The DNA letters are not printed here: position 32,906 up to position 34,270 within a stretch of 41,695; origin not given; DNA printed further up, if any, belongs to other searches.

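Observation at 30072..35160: Ulosonic acid cassette without the canonical precursor enzymes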

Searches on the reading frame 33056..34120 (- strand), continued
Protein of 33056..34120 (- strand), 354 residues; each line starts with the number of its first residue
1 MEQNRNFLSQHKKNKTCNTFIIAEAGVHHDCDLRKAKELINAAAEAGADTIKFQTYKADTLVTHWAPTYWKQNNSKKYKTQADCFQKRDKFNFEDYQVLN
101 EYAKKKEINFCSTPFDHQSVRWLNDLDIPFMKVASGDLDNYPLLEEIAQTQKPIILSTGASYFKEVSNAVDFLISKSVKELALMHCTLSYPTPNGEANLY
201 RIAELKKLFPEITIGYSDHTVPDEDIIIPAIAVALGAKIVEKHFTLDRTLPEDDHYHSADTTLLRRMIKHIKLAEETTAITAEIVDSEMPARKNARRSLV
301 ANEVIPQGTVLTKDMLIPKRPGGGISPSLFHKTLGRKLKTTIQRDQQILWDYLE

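Call 17: find_encoding_contigs(protein=P0032, flank=10000, max_places=2)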
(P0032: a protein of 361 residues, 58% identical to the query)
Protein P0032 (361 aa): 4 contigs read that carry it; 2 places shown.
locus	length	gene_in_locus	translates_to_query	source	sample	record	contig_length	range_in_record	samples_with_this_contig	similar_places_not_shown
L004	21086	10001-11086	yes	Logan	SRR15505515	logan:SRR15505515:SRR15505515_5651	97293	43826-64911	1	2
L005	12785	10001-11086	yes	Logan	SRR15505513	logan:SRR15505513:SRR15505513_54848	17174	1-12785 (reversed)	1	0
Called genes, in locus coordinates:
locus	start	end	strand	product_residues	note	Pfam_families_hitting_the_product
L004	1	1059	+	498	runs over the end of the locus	PF02310:B12-binding, PF04055:Radical_SAM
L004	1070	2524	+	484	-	PF13432:TPR_16 (weak), PF07719:TPR_2 (weak), PF08003:Methyltransf_9, PF13489:Methyltransf_23, PF13847:Methyltransf_31, PF08241:Methyltransf_11, PF08242:Methyltransf_12, PF13649:Methyltransf_25, +11 more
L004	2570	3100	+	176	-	PF14063:DUF4254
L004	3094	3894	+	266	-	-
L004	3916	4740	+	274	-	-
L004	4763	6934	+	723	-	-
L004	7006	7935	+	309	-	PF01073:3Beta_HSD, PF01370:Epimerase, PF02719:Polysacc_synt_2, PF04321:RmlD_sub_bind, PF05368:NmrA (weak), PF07993:NAD_binding_4 (faint), PF16363:GDP_Man_Dehyd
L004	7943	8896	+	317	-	PF01370:Epimerase, PF02719:Polysacc_synt_2 (faint), PF04321:RmlD_sub_bind, PF16363:GDP_Man_Dehyd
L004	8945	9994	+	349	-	PF04055:Radical_SAM, PF13186:SPASM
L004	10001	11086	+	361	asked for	PF03102:NeuB, PF08666:SAF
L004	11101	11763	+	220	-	PF00535:Glycos_transf_2, PF10111:Glyco_tranf_2_2, PF13641:Glyco_tranf_2_3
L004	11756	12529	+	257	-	PF02348:CTP_transf_3, PF12804:NTP_transf_3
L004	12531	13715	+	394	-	PF01041:DegT_DnrJ_EryC1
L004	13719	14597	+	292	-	PF00535:Glycos_transf_2, PF13641:Glyco_tranf_2_3, PF13632:Glyco_trans_2_3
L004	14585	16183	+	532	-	PF02310:B12-binding, PF04055:Radical_SAM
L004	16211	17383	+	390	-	PF13489:Methyltransf_23, PF08241:Methyltransf_11 (weak), PF08242:Methyltransf_12 (weak), PF22674:C2185-like_N (weak)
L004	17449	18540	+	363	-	PF02522:Antibiotic_NAT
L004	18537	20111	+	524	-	PF00501:AMP-binding, PF13193:AMP-binding_C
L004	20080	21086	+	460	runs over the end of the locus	PF16254:DUF4910, PF09940:DUF2172, PF04389:Peptidase_M28 (weak)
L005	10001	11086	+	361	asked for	PF03102:NeuB, PF08666:SAF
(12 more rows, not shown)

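Call 21: find_related_loci(query=A1, collection=genome_contigs, flank=10000)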
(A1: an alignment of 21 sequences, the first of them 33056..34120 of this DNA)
Query A1 (354 aa) in genome_contigs; peptide patterns used: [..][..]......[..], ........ (x = any residue, [..] = any of these).
600 stretches matched a pattern (row limit reached: there are more); 596 encode a relative of the query (tblastn E <= 1e-3); the best 80 are kept; 80 distinct loci.
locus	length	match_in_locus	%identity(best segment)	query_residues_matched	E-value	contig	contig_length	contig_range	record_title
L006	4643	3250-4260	44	16-353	1e-87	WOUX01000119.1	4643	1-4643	MAG: bacterium isolate X2_MetaBAT.32 scaffold_3063, whole genome shotgun sequence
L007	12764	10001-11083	40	1-354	3e-87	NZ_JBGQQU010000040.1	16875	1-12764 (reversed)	Desemzia sp. FAM 24101 FAM24101-i1-2_scf40, whole genome shotgun sequence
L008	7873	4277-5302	41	20-354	9e-83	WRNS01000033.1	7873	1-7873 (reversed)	MAG: Methanobrevibacter sp. isolate Th196P4bin56 JGI24702J35022_10004927, whole genome shotgun sequence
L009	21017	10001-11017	43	20-351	3e-82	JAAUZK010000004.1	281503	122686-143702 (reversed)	MAG: Lachnospiraceae bacterium isolate Mgla_MAG_20-bin_8 c_000000023965, whole genome shotgun sequence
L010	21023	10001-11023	41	21-354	6e-82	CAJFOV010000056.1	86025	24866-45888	Candidatus Aristotella avistercoris isolate Coassembly_mag_500 genome assembly, contig: MAGpy_11413_min2k_bin_500_fak87_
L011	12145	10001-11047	40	12-353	1e-81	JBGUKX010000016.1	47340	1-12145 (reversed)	MAG: Lachnospiraceae bacterium isolate ruminal_MAG_270 ruminal_MAG_270_contig_0016, whole genome shotgun sequence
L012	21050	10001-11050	41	1-348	3e-81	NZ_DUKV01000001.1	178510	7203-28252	MAG: Methanocalculus sp. isolate UBA9912 contig_3996, whole genome shotgun sequence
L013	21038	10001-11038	40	15-353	8e-81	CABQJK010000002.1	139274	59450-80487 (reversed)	MAG TPA_asm: uncultured Collinsella sp. isolate MGYG-HGUT-00641 genome assembly, contig: GUT_GENOME019319_2, whole genom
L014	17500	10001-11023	41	20-353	6e-81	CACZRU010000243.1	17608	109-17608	MAG: uncultured Lachnospiraceae bacterium isolate RUG12891 genome assembly, contig: RUG12891_asm_243, whole genome shotg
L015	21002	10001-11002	43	19-354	9e-81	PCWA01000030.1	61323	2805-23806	MAG: Candidatus Omnitrophica bacterium CG11_big_fil_rev_8_21_14_0_20_42_13 CG11_8_21_14_0.20_scaffold_331_c, whole genom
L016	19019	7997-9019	40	20-353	2e-80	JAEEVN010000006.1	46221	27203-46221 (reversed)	MAG: Bacillales bacterium isolate Tb.RUG.455 NODE_2700_length_46221_cov_1.533627, whole genome shotgun sequence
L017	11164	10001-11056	41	9-353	2e-80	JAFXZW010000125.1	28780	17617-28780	MAG: Eubacterium sp. isolate RGIG6897 Sheep_Rumen-5__c1728560, whole genome shotgun sequence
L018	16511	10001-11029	41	20-354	3e-80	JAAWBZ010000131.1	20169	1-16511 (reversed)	MAG: Oscillospiraceae bacterium isolate ABMPRH_155_1 k141_199308, whole genome shotgun sequence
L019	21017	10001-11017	40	20-351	6e-80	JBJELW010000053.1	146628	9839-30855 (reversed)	MAG: Roseburia sp. isolate EHIM02_bin.005 NODE_3_length_146628_cov_15.404897, whole genome shotgun sequence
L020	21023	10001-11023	40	20-353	4e-79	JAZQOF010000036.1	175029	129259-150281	MAG: Bacteroidales bacterium isolate T1900045243_TH20190013.MAGScoT_cleanbin_000033 SGB_5591_k141_2205029, whole genome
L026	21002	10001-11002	41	20-354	6e-76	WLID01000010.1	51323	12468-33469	MAG: Actinomycetota bacterium isolate UFOp-RE-9nov16-151 RE-9nov16-151-c10, whole genome shotgun sequence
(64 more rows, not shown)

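Call 40: search_protein_families(library=ncbifam, proteins=[L002:7219-8220:+, L002:8244-9188:+, L004:7006-7935:+, L004:7943-8896:+, L002:13558-14733:+, L004:12531-13715:+], max_evalue=1e-10)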
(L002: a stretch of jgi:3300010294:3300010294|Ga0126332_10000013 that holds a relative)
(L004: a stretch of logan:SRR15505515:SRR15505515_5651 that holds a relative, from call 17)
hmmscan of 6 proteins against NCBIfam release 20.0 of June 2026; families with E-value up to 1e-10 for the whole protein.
L002:7219-8220:+ (333 aa): 13 families
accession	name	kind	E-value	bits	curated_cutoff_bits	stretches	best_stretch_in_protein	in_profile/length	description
TIGR01179.1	galE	equivalog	6.2e-130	432.9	262.3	1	6-330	1-331/332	UDP-glucose 4-epimerase GalE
NF007956.0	PRK10675.1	subfamily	4.4e-81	272.6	394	1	7-333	3-338/338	UDP-glucose 4-epimerase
TIGR02197.1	heptose_epim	equivalog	7.5e-29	100.9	274.6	1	7-272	1-258/316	ADP-glyceromanno-heptose 6-epimerase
TIGR01181.1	dTDP_gluc_dehyt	equivalog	3.8e-28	98.5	365.1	1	7-327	2-314/321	dTDP-glucose 4,6-dehydratase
TIGR04180.1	EDH_00030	hypoth_equivalog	4.1e-22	78.6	475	1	7-310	1-296/297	NAD-dependent 4,6-dehydratase LegB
TIGR03466.1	HpnA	hypoth_equivalog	3.3e-16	59.1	367.65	0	7-159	3-156/327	hopanoid-associated sugar epimerase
NF008360.0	PRK11150.1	equivalog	7.9e-16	58.1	452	1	7-270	2-250/310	ADP-glyceromanno-heptose 6-epimerase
NF042422.1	oxyalk_red_OleD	equivalog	1.1e-14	54.5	580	0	7-124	3-114/329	2-alkyl-3-oxoalkanoate reductase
NF043036.1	ErythonDh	equivalog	7.6e-14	51.6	325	1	7-170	3-175/321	D-erythronate dehydrogenase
NF011728.1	PRK15181.1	equivalog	1.6e-13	50.4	760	1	7-266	18-274/348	Vi polysaccharide biosynthesis UDP-N-acetylglucosaminuronic acid C-4 epimerase TviC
NF007490.0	PRK10084.1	subfamily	5.7e-13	48.6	649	0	7-106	3-110/361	dTDP-glucose 4,6-dehydratase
NF007582.0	PRK10217.1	equivalog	8.6e-12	44.8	698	1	6-266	3-262/355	dTDP-glucose 4,6-dehydratase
NF042423.1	oxyalk_red_Shew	equivalog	4.9e-11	42.3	580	1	6-268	10-251/331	2-alkyl-3-oxoalkanoate reductase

L002:8244-9188:+ (314 aa): 12 families
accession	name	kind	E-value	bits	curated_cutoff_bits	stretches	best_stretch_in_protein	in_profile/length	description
TIGR01181.1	dTDP_gluc_dehyt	equivalog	1.2e-36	126.5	365.1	1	8-311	2-312/321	dTDP-glucose 4,6-dehydratase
TIGR04180.1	EDH_00030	hypoth_equivalog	3.4e-32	111.7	475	1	9-269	2-264/297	NAD-dependent 4,6-dehydratase LegB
NF008872.0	PRK11908.1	equivalog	1.2e-28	100.2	294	1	6-311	2-336/349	bifunctional UDP-4-keto-pentose/UDP-xylose synthase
NF005998.1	PRK08125.1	equivalog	6.8e-28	97.4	777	1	5-310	315-649/649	bifunctional UDP-4-amino-4-deoxy-L-arabinose formyltransferase/UDP-glucuronic acid oxidase ArnA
TIGR01179.1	galE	equivalog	8.2e-25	87.3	262.3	1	9-308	3-323/332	UDP-glucose 4-epimerase GalE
NF007582.0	PRK10217.1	equivalog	4e-23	82.1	698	1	6-310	2-331/355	dTDP-glucose 4,6-dehydratase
NF011728.1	PRK15181.1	equivalog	1e-22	80.6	760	1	6-310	16-337/348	Vi polysaccharide biosynthesis UDP-N-acetylglucosaminuronic acid C-4 epimerase TviC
NF007490.0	PRK10084.1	subfamily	1.9e-20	73.2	649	1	104-310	118-334/361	dTDP-glucose 4,6-dehydratase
TIGR02197.1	heptose_epim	equivalog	3.6e-18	65.8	274.6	1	9-309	2-312/316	ADP-glyceromanno-heptose 6-epimerase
NF047922.1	GDPFucSynFcl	equivalog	1.1e-15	57.9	500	1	161-310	147-301/308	GDP-L-fucose synthase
NF041015.1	UDPsulfquin_syn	equivalog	2.5e-12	46.5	575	0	188-235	236-283/384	UDP-sulfoquinovose synthase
NF007956.0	PRK10675.1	subfamily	7.7e-12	45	394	0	8-305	3-324/338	UDP-glucose 4-epimerase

L004:7006-7935:+ (309 aa): 12 families
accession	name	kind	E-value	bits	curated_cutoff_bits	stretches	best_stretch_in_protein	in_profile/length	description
TIGR01181.1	dTDP_gluc_dehyt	equivalog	2e-28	99.4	365.1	1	2-298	1-312/321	dTDP-glucose 4,6-dehydratase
TIGR01179.1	galE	equivalog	2.8e-28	98.7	262.3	1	2-242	1-267/332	UDP-glucose 4-epimerase GalE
TIGR04180.1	EDH_00030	hypoth_equivalog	7e-24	84.4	475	1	3-255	1-261/297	NAD-dependent 4,6-dehydratase LegB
NF043036.1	ErythonDh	equivalog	3.1e-21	75.9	325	1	1-154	1-162/321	D-erythronate dehydrogenase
TIGR02197.1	heptose_epim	equivalog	3.8e-21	75.6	274.6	1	3-295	1-311/316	ADP-glyceromanno-heptose 6-epimerase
NF007956.0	PRK10675.1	subfamily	1.5e-15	57.1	394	1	1-154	1-162/338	UDP-glucose 4-epimerase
TIGR03466.1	HpnA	hypoth_equivalog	1.5e-13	50.4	367.65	1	1-153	1-153/327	hopanoid-associated sugar epimerase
TIGR01214.1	rmlD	equivalog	3.4e-12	46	224.05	1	2-168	1-152/285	dTDP-4-dehydrorhamnose reductase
NF042422.1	oxyalk_red_OleD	equivalog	6.7e-12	45.4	580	1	1-156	1-154/329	2-alkyl-3-oxoalkanoate reductase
NF008872.0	PRK11908.1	equivalog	3e-11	43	294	0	178-260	197-281/349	bifunctional UDP-4-keto-pentose/UDP-xylose synthase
NF052578.1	StrlDmthSdmBMthl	equivalog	7.1e-11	42.4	600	0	1-118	1-114/328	sterol demethylase protein SdmB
NF007582.0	PRK10217.1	equivalog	8.6e-11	41.5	698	0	2-233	3-254/355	dTDP-glucose 4,6-dehydratase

L004:7943-8896:+ (317 aa): 7 families
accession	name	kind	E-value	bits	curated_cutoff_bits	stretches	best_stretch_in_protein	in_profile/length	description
NF047922.1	GDPFucSynFcl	equivalog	1.2e-83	281.1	500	1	6-312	2-307/308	GDP-L-fucose synthase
TIGR01179.1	galE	equivalog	5.8e-23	81.2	262.3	1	8-310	1-329/332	UDP-glucose 4-epimerase GalE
TIGR01181.1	dTDP_gluc_dehyt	equivalog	7e-23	81.2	365.1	1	48-311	64-316/321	dTDP-glucose 4,6-dehydratase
NF007490.0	PRK10084.1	subfamily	1.1e-16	60.8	649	1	150-313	179-341/361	dTDP-glucose 4,6-dehydratase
TIGR02197.1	heptose_epim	equivalog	3.6e-16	59.2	274.6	1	9-308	1-315/316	ADP-glyceromanno-heptose 6-epimerase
NF007582.0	PRK10217.1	equivalog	9.6e-16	57.8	698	1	181-310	195-335/355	dTDP-glucose 4,6-dehydratase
TIGR04180.1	EDH_00030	hypoth_equivalog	3.3e-11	42.8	475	0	57-269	70-268/297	NAD-dependent 4,6-dehydratase LegB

L002:13558-14733:+ (391 aa): 7 families
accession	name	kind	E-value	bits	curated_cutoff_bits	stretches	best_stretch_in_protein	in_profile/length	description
TIGR04181.1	NHT_00031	hypoth_equivalog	4.5e-57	193.5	420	1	4-336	8-337/359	LegC family aminotransferase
TIGR03588.1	PseC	equivalog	1.3e-54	185.6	423.5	1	3-296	8-300/380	UDP-4-amino-4,6-dideoxy-N-acetyl-beta-L-altrosamine transaminase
NF008658.2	PRK11658.1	equivalog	4.4e-52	177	631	1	6-293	14-292/379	UDP-4-amino-4-deoxy-L-arabinose aminotransferase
NF008687.0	PRK11706.1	equivalog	1.2e-47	162.5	375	1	6-300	11-299/375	dTDP-4-amino-4,6-dideoxygalactose transaminase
TIGR04427.1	PLP_DesI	equivalog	2.4e-40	138.8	650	1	28-274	53-280/390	dTDP-4-dehydro-6-deoxyglucose aminotransferase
TIGR02379.1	ECA_wecE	subfamily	6.2e-38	130.5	434.85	1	8-286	13-286/376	dTDP-4-amino-4,6-dideoxy-D-glucose transaminase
NF011936.0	PRK15407.1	equivalog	3.4e-36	124.9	423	1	27-274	65-330/440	lipopolysaccharide biosynthesis protein RfbH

L004:12531-13715:+ (394 aa): 7 families
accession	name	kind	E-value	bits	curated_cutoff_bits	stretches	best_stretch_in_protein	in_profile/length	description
TIGR04181.1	NHT_00031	hypoth_equivalog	3.7e-63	213.5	420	1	6-301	8-302/359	LegC family aminotransferase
TIGR03588.1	PseC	equivalog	6.6e-59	199.7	423.5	1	6-303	9-303/380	UDP-4-amino-4,6-dideoxy-N-acetyl-beta-L-altrosamine transaminase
NF008658.2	PRK11658.1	equivalog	9.3e-51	172.6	631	1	6-303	12-299/379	UDP-4-amino-4-deoxy-L-arabinose aminotransferase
NF008687.0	PRK11706.1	equivalog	5.5e-47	160.3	375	1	8-278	11-270/375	dTDP-4-amino-4,6-dideoxygalactose transaminase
TIGR04427.1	PLP_DesI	equivalog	1e-40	140.1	650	1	16-282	40-284/390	dTDP-4-dehydro-6-deoxyglucose aminotransferase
TIGR02379.1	ECA_wecE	subfamily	2.8e-40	138.2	434.85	1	9-276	12-269/376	dTDP-4-amino-4,6-dideoxy-D-glucose transaminase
NF011936.0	PRK15407.1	equivalog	1.1e-35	123.3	423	1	32-312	68-365/440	lipopolysaccharide biosynthesis protein RfbH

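Call 56: search_solved_structures(query=L004:12531-13715:+, max_evalue=1e-20)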
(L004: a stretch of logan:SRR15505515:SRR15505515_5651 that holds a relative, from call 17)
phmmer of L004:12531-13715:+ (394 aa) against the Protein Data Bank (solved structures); distinct sequences matched with E-value up to 1e-20: 52.
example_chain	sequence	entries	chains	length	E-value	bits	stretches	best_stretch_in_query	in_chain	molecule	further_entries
3bn1_A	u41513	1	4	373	3e-56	194.5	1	5-307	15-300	Perosamine synthetase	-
3dr7_A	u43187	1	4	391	3.6e-56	194.3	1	5-207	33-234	Putative perosamine synthetase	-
3dr4_A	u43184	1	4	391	2.5e-55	191.5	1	5-207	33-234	Putative perosamine synthetase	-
8gyh_B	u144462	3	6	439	4.7e-53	184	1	24-296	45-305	DegT/DnrJ/EryC1/StrS family aminotransferase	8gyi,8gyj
7b0m_AAA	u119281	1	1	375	7.8e-52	180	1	5-317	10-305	Sugar aminotransferase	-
7l7x_AAA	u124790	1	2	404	7.1e-44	153.8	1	15-347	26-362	DegT/DnrJ/EryC1/StrS aminotransferase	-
2c7t_A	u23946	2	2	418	3.3e-43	151.6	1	29-301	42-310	GLUTAMINE-2-DEOXY-SCYLLO-INOSOSE AMINOTRANSFERASE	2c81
5w71_A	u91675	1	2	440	3.8e-43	151.4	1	29-301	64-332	L-glutamine:2-deoxy-scyllo-inosose aminotransferase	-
7b0d_A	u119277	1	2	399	6.4e-43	150.7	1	27-303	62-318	Glutamine--scyllo-inositol transaminase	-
5w70_A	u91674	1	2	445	1.3e-42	149.6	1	31-305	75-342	L-glutamine:2-deoxy-scyllo-inosose aminotransferase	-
1mdo_A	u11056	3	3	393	8.8e-41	143.6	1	7-303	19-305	ArnB aminotransferase | UDP-4-amino-4-deoxy-L-arabinose--oxoglutarate aminotransferase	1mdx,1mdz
8y96_A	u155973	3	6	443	5.3e-40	141.1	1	35-196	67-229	DegT/DnrJ/EryC1/StrS family aminotransferase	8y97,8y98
4oca_A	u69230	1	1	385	6.4e-40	140.8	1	7-303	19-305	UDP-4-amino-4-deoxy-L-arabinose--oxoglutarate aminotransferase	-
5k8b_A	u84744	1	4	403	8e-40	140.5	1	31-278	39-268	8-amino-3,8-dideoxy-alpha-D-manno-octulosonate transaminase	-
8sng_A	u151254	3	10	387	3.6e-39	138.3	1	7-305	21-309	UDP-4-amino-4-deoxy-L-arabinose--oxoglutarate aminotransferase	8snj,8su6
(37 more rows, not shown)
